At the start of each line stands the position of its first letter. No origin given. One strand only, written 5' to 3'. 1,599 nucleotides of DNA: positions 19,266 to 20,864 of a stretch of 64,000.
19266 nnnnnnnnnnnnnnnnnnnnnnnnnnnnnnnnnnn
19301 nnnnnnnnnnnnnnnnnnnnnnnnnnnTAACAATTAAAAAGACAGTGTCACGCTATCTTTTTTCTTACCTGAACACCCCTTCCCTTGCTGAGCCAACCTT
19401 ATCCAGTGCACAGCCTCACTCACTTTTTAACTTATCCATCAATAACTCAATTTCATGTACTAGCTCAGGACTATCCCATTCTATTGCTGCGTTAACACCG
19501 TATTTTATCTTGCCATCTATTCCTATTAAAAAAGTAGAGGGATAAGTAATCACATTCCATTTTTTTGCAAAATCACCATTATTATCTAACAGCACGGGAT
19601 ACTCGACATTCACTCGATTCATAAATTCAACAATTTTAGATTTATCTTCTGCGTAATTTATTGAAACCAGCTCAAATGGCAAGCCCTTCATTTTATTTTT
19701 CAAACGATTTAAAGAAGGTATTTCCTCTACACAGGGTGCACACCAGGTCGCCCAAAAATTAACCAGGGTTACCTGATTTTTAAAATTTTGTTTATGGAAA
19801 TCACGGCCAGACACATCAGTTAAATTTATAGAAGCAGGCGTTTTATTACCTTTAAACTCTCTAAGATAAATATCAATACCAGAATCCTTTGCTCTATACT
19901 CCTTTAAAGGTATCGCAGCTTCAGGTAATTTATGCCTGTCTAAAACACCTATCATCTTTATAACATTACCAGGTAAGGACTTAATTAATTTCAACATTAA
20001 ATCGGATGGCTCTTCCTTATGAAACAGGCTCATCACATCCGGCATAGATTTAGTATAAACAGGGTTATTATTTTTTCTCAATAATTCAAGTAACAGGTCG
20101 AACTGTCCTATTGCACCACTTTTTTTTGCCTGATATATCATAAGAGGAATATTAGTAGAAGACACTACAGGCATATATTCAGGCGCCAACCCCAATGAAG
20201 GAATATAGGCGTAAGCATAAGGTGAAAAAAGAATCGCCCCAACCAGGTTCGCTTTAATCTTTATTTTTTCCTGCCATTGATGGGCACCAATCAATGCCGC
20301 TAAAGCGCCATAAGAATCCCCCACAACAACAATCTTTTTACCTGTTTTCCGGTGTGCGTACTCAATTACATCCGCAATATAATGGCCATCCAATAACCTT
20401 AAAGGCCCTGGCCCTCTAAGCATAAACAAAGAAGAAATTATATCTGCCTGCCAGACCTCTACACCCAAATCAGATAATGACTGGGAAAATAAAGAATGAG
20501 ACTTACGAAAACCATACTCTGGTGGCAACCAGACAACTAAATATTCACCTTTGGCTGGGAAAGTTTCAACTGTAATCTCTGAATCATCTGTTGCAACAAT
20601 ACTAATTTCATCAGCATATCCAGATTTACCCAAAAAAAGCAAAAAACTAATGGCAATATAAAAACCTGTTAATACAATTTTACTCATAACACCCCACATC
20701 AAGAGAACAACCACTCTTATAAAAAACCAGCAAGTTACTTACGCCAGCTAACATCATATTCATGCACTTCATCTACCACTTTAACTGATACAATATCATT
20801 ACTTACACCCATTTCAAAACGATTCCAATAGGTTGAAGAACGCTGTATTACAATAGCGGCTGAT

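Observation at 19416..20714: Secreted alpha/beta-hydrolase fused to a TlpA-like thiol-disulfide oxidoreductase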

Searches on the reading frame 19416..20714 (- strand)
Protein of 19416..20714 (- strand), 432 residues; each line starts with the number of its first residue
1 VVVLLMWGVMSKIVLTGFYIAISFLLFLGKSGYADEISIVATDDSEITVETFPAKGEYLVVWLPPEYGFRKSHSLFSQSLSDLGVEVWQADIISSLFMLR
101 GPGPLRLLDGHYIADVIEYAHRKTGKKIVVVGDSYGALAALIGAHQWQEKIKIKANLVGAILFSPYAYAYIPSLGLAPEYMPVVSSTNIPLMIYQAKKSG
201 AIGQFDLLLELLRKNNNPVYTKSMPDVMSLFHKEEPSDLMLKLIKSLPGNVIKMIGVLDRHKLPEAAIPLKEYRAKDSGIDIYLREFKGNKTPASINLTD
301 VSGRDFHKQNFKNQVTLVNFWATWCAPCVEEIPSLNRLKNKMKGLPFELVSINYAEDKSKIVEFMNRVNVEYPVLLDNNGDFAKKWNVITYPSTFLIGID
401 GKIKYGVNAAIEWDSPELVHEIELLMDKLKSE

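Call 3: search_protein_families(library=pfam, proteins=[window:19416-20714:-], max_evalue=0.1)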
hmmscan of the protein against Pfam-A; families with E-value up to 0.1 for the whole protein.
window:19416-20714:- (432 aa): 6 families
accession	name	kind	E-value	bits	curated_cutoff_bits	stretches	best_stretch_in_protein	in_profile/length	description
PF08534.16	Redoxin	-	2.2e-22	79.9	26.6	1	288-408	2-133/148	Redoxin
PF00578.27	AhpC-TSA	-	9.2e-20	71.3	26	1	295-405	7-123/124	AhpC/TSA family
PF13905.12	Thioredoxin_8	-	4.1e-13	49.9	27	1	313-403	1-94/94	Thioredoxin-like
PF00085.26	Thioredoxin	-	2e-08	34.6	23.5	1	303-360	7-64/103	Thioredoxin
PF07859.19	Abhydrolase_3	-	0.054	13.7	25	1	122-167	67-110/210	alpha/beta hydrolase fold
PF13098.12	Thioredoxin_2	-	0.08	13.7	27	0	313-397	5-82/104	Thioredoxin-like domain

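Call 4: search_protein_families(library=ncbifam, proteins=[window:19416-20714:-], max_evalue=0.1)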
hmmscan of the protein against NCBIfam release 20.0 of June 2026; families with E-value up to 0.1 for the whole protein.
window:19416-20714:- (432 aa): 16 families
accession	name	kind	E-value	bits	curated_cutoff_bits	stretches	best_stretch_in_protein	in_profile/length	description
NF002854.0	PRK03147.1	subfamily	8.4e-25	87.7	170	1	293-407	42-156/176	thiol-disulfide oxidoreductase ResA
NF041202.1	StoA_CxxC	exception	9.3e-21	74.4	210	1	291-404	31-145/163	endospore biogenesis thiol-disulfide oxidoreductase StoA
TIGR00385.1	dsbE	subfamily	6.9e-19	68.1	123.15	1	311-406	61-153/173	DsbE family thiol:disulfide interchange protein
NF047696.1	ThlDiSintTplARhiz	equivalog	8.7e-19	68.2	230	1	295-420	79-210/219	thiol:disulfide interchange protein TlpA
NF010625.0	PRK14018.1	equivalog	3.3e-11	42.4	522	1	297-413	40-162/521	bifunctional peptide-methionine (S)-S-oxide reductase MsrA/peptide-methionine (R)-S-oxide reductase MsrB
NF041054.1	WAxxUGC_long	equivalog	6.8e-11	42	300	1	295-411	86-202/354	ResA-like WAxxUGC motif-containing protein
NF011941.0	PRK15412.1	equivalog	9.2e-11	41.6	359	1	314-410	69-162/185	thiol:disulfide interchange protein DsbE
TIGR01068.1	thioredoxin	equivalog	9.2e-07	29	96.8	1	305-347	5-49/101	thioredoxin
NF047697.1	ThioredTrxAClost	equivalog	0.00075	19.6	140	1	308-344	11-48/105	thioredoxin TrxA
NF008229.0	PRK10996.1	equivalog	0.00075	19.2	125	1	311-354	50-92/141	thioredoxin TrxC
NF006898.0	PRK09381.1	equivalog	0.00083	19.7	138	1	306-344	13-52/109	thioredoxin TrxA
TIGR01126.1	pdi_dom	equivalog_domain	0.0014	18.9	107.2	1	310-359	10-62/105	protein disulfide-isomerase domain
NF006960.0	PRK09437.1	equivalog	0.002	18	140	1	289-388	7-105/156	thioredoxin-dependent thiol peroxidase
NF002958.0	PRK03620.1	subfamily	0.0039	16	278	1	90-198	42-145/307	5-dehydro-4-deoxyglucarate dehydratase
NF053656.1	redoxin_TUGYCR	domain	0.0086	16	100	1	304-397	18-113/146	TUGYCR motif thioredoxin fold (seleno)protein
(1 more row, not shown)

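Call 5: find_homologous_proteins(query=window:19416-20714:-)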
Query window:19416-20714:- (432 aa): 1326 proteins with E <= 0.001 among 8000 candidates; the best 120 are listed.
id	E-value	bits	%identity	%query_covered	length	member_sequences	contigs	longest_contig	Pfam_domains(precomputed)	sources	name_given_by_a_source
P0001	8.0e-286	966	100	99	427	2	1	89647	PF00085.27,PF08534.17,PF13905.13,PF00578.28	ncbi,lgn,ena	-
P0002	6.2e-199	679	71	97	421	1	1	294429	PF00085.27,PF08534.17,PF13905.13,PF00578.28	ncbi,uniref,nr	ncbi:MAG: hypothetical protein DIZ80_00100 [endosymbiont of Galathealinum brachiosum]|uniref:Thiored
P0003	4.3e-193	660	70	97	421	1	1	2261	PF00085.27,PF08534.17,PF13905.13,PF00578.28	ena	-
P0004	2.5e-191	654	67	97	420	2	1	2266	PF00085.27,PF08534.17,PF13905.13,PF00578.28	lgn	-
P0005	2.3e-187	641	65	97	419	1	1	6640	PF00085.27,PF08534.17,PF13905.13,PF00578.28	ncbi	-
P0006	5.1e-176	604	62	97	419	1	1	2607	PF00085.27,PF08534.17,PF13905.13,PF00578.28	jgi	-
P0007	2.4e-163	562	60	93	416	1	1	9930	PF00085.27,PF08534.17,PF13905.13,PF13098.14,PF00578.28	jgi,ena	-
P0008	6.5e-163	561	57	97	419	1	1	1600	PF00085.27,PF08534.17,PF13905.13,PF00578.28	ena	-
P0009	7.5e-163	560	60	94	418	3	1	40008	PF00085.27,PF08534.17,PF13905.13,PF00578.28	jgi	-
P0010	2.9e-162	559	60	93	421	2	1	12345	PF00085.27,PF08534.17,PF13905.13,PF00578.28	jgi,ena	-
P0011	4.0e-162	558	59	91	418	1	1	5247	PF00085.27,PF08534.17,PF13905.13,PF00578.28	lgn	-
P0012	5.9e-162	558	60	93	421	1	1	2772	PF00085.27,PF08534.17,PF13905.13,PF00578.28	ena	-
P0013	8.1e-162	557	59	93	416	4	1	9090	PF00085.27,PF08534.17,PF13905.13,PF13098.14,PF00578.28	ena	-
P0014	1.3e-161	556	60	93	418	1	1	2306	PF00085.27,PF08534.17,PF13905.13,PF00578.28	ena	-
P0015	1.6e-161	556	60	94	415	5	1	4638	PF00085.27,PF08534.17,PF13905.13,PF00578.28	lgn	-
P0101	2.8e-154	532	56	93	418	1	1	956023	PF00085.27,PF08534.17,PF13905.13,PF00578.28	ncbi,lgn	-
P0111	1.6e-153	530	55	96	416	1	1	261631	PF00085.27,PF08534.17,PF13905.13,PF00578.28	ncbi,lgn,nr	ncbi:MAG: TlpA family protein disulfide reductase [gamma proteobacterium symbiont of Taylorina sp.]|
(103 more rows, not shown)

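Call 6: search_solved_structures(query=window:19416-20714:-, max_evalue=1)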
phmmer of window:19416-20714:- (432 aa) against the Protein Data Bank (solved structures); distinct sequences matched with E-value up to 1: 254 (the best 60 are shown).
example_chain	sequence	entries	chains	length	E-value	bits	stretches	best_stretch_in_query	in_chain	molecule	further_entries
3kcm_A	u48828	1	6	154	8e-24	87.5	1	295-422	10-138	Thioredoxin family protein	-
1st9_A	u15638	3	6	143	1.1e-17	67.3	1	293-409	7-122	Thiol-disulfide oxidoreductase resA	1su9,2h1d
2f9s_A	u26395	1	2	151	1.3e-17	67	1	293-408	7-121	Thiol-disulfide oxidoreductase resA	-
2h1b_A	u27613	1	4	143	2.8e-17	65.9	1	293-409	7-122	Thiol-disulfide oxidoreductase resA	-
4nmu_A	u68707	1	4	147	6.6e-17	64.7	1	294-404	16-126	Thiol-disulfide oxidoreductase ResA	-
3c71_A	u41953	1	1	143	1.9e-16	63.2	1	293-409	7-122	Thiol-disulfide oxidoreductase resA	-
2h19_A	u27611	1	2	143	1.9e-16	63.2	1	293-409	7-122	Thiol-disulfide oxidoreductase resA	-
2h1a_A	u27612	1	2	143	2e-16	63.2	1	293-409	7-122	Thiol-disulfide oxidoreductase resA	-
3hdc_A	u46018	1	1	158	3e-16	62.6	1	296-423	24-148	Thioredoxin family protein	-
3c73_A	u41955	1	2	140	3.2e-16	62.5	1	297-409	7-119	Thiol-disulfide oxidoreductase resA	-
3erw_A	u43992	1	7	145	5.7e-16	61.6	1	288-404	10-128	Sporulation thiol-disulfide oxidoreductase A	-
1kng_A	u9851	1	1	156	2.8e-15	59.4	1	308-413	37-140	THIOL:DISULFIDE INTERCHANGE PROTEIN CYCY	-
2h1g_A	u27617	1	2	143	3.5e-15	59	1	293-409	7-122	Thiol-disulfide oxidoreductase resA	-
2m72_A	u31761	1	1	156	4.7e-13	52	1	295-425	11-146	Uncharacterized thioredoxin-like protein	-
3gl3_A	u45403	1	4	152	5.4e-13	51.8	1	313-403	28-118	Putative Thiol:disulfide interchange protein DsbE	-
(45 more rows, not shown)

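Call 12: find_encoding_contigs(protein=P0002, flank=8000, max_places=3)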
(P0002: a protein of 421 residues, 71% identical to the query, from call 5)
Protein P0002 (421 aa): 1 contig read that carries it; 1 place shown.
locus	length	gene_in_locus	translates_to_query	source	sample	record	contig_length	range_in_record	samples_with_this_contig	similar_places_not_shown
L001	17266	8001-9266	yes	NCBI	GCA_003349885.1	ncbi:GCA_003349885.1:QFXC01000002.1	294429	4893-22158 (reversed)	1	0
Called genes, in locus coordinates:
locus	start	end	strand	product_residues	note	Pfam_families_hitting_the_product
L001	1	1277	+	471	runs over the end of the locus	-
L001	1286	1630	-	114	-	-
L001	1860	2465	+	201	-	-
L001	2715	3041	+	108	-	PF07238:PilZ (faint)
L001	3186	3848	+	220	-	PF12847:Methyltransf_18, PF04816:TrmK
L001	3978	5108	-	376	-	PF26049:RLMG_N, PF05175:MTS, PF03602:Cons_hypoth95 (weak), PF06325:PrmA (weak), PF13847:Methyltransf_31, PF13649:Methyltransf_25 (weak)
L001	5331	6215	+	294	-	PF05569:Peptidase_M56 (faint), PF01435:Peptidase_M48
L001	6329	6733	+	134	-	-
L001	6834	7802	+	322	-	-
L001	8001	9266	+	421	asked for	PF08534:Redoxin, PF00085:Thioredoxin, PF00578:AhpC-TSA, PF13905:Thioredoxin_8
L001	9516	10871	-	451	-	PF06965:Na_H_antiport_1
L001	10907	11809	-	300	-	PF00126:HTH_1, PF03466:LysR_substrate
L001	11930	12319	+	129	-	PF02482:Ribosomal_S30AE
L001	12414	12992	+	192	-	PF01027:Bax1-I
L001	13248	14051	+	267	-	PF00520:Ion_trans, PF08016:PKD_channel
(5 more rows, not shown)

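Call 13: find_encoding_contigs(protein=P0101, flank=8000, max_places=3)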
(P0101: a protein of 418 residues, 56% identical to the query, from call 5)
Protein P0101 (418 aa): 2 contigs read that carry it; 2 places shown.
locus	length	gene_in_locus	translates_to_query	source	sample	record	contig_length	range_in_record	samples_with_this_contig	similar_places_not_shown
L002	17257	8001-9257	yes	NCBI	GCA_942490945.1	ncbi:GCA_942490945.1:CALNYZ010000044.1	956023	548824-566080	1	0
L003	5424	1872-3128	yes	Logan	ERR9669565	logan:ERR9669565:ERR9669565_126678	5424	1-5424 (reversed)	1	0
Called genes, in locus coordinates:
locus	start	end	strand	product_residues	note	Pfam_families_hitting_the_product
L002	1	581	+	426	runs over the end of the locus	PF00089:Trypsin, PF13365:Trypsin_2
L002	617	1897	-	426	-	PF17785:PUA_3, PF10672:Methyltrans_SAM, PF02475:TRM5-TYW2_MTfase (weak), PF03602:Cons_hypoth95, PF05175:MTS, PF09445:Methyltransf_15 (weak), PF13847:Methyltransf_31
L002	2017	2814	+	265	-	PF01841:Transglut_core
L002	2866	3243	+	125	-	PF00903:Glyoxalase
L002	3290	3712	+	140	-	PF01124:MAPEG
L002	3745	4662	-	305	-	PF23023:Anti-Pycsar_Apyc1, PF00753:Lactamase_B, PF12706:Lactamase_B_2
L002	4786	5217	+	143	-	-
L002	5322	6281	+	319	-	PF00226:DnaJ, PF01556:DnaJ_C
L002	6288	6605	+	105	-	PF13591:MerR_2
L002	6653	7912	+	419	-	-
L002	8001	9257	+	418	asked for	PF00085:Thioredoxin (faint), PF00578:AhpC-TSA, PF08534:Redoxin, PF13905:Thioredoxin_8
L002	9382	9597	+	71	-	PF12286:DUF3622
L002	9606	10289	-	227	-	PF01182:Glucosamine_iso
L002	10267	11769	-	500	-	PF00479:G6PD_N, PF02781:G6PD_C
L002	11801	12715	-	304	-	PF01488:Shikimate_DH (faint), PF03446:NAD_binding_2, PF03807:F420_oxidored, PF00393:6PGD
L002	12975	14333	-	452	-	PF00072:Response_reg, PF23198:PDE8A_N (weak), PF00158:Sigma54_activat, PF14532:Sigma54_activ_2, PF07724:AAA_2, PF07728:AAA_5 (weak), PF25601:AAA_lid_14, PF02954:HTH_8, +1 more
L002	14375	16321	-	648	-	PF00672:HAMP (weak), PF00512:HisKA, PF02518:HATPase_c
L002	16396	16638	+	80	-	-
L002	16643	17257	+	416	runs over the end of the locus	PF00278:Orn_DAP_Arg_deC, PF02784:Orn_Arg_deC_N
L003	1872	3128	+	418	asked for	PF00085:Thioredoxin (faint), PF00578:AhpC-TSA, PF08534:Redoxin, PF13905:Thioredoxin_8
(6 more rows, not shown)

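Call 14: find_encoding_contigs(protein=P0111, flank=8000, max_places=3)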
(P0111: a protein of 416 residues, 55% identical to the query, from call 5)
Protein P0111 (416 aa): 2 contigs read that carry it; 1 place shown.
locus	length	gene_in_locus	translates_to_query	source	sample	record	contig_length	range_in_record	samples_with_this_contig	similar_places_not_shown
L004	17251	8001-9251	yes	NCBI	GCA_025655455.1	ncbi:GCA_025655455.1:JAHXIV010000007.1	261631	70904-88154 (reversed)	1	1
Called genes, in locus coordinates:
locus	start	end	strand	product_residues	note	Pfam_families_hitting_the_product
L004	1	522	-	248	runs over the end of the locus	PF18912:DZR_2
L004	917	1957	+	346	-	PF04055:Radical_SAM, PF06968:BATS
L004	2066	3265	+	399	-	PF00155:Aminotran_1_2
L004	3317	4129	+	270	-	PF12146:Hydrolase_4, PF00561:Abhydrolase_1, PF12697:Abhydrolase_6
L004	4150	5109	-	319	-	PF25917:BSH_RND (weak)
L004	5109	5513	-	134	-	PF11742:DUF3302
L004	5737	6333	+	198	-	PF00440:TetR_N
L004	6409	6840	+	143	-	-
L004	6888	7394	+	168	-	PF02635:DsrE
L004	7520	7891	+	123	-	-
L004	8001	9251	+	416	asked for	PF00578:AhpC-TSA, PF08534:Redoxin, PF00085:Thioredoxin (weak), PF13905:Thioredoxin_8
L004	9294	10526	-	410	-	PF06609:TRI12 (weak), PF00083:Sugar_tr, PF07690:MFS_1, PF13347:MFS_2 (weak)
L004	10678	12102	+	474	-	PF00939:Na_sulph_symp, PF03600:CitMHS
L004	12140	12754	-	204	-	PF01810:LysE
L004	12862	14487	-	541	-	PF00486:Trans_reg_C, PF12895:ANAPC3 (faint), PF00515:TPR_1 (faint), PF07719:TPR_2 (faint), PF13181:TPR_8 (faint), PF13431:TPR_17 (faint), PF14559:TPR_19 (faint)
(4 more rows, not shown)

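Call 22: predict_structure(alignment_id=A1)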
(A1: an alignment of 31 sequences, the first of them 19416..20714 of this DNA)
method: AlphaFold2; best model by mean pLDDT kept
length: 432 residues; sequences in the alignment: 31
mean_pLDDT: 80.7   pTM: 0.76
mean pLDDT of the five models: 80.7, 76.5, 74.1, 69.7, 67.7
residues with pLDDT >= 90: 146; 70-90: 196; 50-70: 71; < 50: 19
segments of 3 or more residues with pLDDT < 50: 29-32, 99-103, 166-174
pLDDT, mean of each block of 10 residues (from residue 1): 61 81 64 77 87 96 81 90 96 62 55 92 94 81 89 77 58 58 84 75 73 87 70 73 84 96 87 62 78 94 93 95 75 86 94 81 80 88 84 90 87 81 81 51
secondary structure, 60 per line:
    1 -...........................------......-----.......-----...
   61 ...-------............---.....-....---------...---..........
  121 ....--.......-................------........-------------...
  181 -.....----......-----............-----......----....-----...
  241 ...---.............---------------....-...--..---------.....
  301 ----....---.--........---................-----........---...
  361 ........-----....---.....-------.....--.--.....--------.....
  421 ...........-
elements in order: H2-28 E35-40 E46-52 E58-63 H71-82 E86-90 H92-95 H111-124 E127-133 H135-150 E157-164 H182-186 E191-196 H202-213 E219-224 H229-232 H238-243 H247-259 H275-278 E296-300 E305-308 E315-322 H326-341 E347-354 H358-368 E374-377 H381-385 E393-397 E403-407 H416-431
